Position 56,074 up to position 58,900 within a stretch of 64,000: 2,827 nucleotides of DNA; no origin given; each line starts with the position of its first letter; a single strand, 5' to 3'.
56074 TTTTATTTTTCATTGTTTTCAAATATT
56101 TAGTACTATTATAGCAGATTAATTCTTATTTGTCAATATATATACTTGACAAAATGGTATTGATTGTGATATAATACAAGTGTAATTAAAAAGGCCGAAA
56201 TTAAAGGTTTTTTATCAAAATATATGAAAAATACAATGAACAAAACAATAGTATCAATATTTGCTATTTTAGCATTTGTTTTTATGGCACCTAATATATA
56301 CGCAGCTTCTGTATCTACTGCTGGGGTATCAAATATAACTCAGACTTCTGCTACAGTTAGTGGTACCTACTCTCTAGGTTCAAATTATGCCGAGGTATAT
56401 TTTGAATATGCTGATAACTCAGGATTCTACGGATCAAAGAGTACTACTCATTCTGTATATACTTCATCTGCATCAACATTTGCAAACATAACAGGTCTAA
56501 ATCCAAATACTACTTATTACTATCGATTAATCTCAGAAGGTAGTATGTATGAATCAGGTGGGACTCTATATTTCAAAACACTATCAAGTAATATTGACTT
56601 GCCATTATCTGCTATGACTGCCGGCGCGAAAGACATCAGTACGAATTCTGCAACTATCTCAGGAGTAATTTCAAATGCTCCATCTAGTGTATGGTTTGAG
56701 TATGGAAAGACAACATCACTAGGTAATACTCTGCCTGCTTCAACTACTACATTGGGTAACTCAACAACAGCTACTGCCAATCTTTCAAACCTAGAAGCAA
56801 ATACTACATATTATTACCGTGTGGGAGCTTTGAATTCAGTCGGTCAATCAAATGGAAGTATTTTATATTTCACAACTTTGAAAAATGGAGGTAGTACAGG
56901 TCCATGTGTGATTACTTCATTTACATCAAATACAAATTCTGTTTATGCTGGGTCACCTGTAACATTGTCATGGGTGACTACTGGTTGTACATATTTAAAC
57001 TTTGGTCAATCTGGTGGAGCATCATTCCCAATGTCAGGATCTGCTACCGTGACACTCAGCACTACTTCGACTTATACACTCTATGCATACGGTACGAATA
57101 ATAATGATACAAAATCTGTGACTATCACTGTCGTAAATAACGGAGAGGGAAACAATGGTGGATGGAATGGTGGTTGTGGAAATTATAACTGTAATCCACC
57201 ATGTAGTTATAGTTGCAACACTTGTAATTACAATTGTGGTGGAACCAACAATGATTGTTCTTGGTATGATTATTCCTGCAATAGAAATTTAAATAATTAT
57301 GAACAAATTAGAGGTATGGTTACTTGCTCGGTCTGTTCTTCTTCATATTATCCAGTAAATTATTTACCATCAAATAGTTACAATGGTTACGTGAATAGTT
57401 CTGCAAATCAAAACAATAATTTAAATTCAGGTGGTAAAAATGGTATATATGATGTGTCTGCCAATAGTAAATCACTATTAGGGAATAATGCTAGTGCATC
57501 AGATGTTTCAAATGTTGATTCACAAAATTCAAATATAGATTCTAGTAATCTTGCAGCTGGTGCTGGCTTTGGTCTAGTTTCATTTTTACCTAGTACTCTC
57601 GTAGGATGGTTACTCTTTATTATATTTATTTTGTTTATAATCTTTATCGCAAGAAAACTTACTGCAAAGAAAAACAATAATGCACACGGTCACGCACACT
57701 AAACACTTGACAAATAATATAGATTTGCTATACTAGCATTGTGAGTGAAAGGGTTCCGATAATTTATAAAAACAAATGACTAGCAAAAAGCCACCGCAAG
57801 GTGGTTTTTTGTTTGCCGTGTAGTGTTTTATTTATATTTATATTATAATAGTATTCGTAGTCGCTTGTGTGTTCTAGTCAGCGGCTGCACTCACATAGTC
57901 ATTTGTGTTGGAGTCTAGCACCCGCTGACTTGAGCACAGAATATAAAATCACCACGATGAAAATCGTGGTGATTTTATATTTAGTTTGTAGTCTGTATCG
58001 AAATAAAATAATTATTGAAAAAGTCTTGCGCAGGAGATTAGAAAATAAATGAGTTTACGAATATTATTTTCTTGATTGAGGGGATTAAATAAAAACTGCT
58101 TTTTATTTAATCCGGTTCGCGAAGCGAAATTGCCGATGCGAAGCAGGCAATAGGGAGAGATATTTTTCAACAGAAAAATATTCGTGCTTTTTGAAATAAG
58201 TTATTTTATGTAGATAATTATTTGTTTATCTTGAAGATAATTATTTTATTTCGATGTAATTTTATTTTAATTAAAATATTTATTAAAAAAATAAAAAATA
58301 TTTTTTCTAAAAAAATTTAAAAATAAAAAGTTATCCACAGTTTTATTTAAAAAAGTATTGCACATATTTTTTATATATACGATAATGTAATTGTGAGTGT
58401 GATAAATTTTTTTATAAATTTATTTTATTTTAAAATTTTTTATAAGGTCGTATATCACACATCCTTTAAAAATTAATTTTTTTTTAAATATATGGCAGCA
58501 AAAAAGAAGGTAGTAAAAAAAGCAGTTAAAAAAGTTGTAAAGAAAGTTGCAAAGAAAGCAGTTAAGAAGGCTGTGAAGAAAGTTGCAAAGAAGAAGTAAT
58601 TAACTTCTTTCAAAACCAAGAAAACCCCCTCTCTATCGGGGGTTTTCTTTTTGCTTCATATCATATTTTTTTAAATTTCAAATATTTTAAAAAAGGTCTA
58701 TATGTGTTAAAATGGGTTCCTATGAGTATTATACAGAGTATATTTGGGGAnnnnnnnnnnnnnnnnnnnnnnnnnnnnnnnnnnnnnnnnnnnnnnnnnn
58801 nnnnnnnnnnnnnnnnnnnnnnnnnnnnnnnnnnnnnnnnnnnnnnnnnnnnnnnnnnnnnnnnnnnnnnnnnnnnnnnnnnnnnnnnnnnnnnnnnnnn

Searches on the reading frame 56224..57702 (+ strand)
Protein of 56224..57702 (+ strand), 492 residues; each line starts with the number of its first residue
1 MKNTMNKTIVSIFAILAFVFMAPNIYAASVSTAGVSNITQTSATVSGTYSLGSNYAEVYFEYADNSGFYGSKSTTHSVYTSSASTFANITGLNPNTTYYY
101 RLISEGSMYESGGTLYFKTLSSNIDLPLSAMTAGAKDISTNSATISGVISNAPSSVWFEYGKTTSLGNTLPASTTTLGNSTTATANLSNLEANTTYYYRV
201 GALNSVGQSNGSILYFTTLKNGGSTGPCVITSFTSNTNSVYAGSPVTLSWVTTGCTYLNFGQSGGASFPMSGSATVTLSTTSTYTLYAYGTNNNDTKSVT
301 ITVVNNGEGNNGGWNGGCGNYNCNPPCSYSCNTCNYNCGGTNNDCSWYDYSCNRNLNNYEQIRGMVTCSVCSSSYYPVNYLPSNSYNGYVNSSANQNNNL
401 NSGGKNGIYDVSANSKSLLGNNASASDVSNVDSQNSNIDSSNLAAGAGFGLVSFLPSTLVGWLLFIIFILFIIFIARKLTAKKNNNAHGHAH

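Call 3: search_protein_families(library=pfam, proteins=[window:56224-57702:+], max_evalue=1)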
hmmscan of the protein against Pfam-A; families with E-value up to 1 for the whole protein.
window:56224-57702:+ (492 aa): 6 families
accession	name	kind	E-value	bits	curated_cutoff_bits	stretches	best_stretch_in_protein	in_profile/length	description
PF16656.11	Pur_ac_phosph_N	-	3.6e-10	40.7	30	2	147-209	19-84/93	Purple acid Phosphatase, N-terminal domain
PF16655.11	PhoD_N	-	4e-08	34.1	30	2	54-110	26-84/90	PhoD-like phosphatase, N-terminal domain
PF00041.27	fn3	-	0.0002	21.9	25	2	176-210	42-76/84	Fibronectin type III domain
PF23376.1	Fn3_VIN3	-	0.0015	19.5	33.9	1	183-221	60-98/99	VIN3-like, fibronectin type-III domain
PF24489.1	Ig_J_second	-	0.0031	18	27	1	161-210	36-85/105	Tip attachment protein J second Ig-like domain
PF25059.1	FN3_DSCAM-DSCAML_C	-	0.0032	18.2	39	1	179-225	41-86/89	DSCAM/DSCAML C-terminal Fn3-like domain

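Call 4: search_protein_families(library=ncbifam, proteins=[window:56224-57702:+], max_evalue=1)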
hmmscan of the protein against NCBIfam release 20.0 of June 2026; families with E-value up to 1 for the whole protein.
window:56224-57702:+ (492 aa): 0 families

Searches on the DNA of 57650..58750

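Call 76: search_rna_families(source=window, start=57650, end=58750, threshold=evalue, max_evalue=1)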
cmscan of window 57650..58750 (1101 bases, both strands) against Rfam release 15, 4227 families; matches with E-value up to 1: 10.
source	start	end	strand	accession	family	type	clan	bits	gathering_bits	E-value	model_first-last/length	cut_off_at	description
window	57939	58013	+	RF02351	psRNA14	Gene; sRNA;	-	28.1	60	0.024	1-84/84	no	Proteobacteria sRNA psRNA14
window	57942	57979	-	RF04099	MIR837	Gene; miRNA;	-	26.2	117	0.011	1-122/122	no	MIR837 microRNA precursor family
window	57942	57979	+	RF04099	MIR837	Gene; miRNA;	-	26.2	117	0.011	1-122/122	no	MIR837 microRNA precursor family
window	58601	58679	-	RF02621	BSnc120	Gene; sRNA;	-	23.4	114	0.014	1-88/88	no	Brucella sRNA 120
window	58616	58710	-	RF00514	His_leader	Cis-reg; leader;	-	23.1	49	0.31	1-126/126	no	Histidine operon leader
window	57940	57983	+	RF04103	mir-8356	Gene; miRNA;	-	22.4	70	0.14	1-65/65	no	mir-8356 microRNA precursor family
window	57926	58008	-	RF02621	BSnc120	Gene; sRNA;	-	21.7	114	0.044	1-88/88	no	Brucella sRNA 120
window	58615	58709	-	RF01859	Phe_leader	Cis-reg; leader;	-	21.6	55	0.72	1-125/125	no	Phenylalanine leader peptide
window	57787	57809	+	RF00372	sroH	Gene; sRNA;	-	19.3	80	0.035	139-161/161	no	sroH RNA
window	57926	58040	+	RF01578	RUF1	Gene; sRNA;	-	18.8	70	0.69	1-264/264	no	Plasmodium RNA of unkown function RUF1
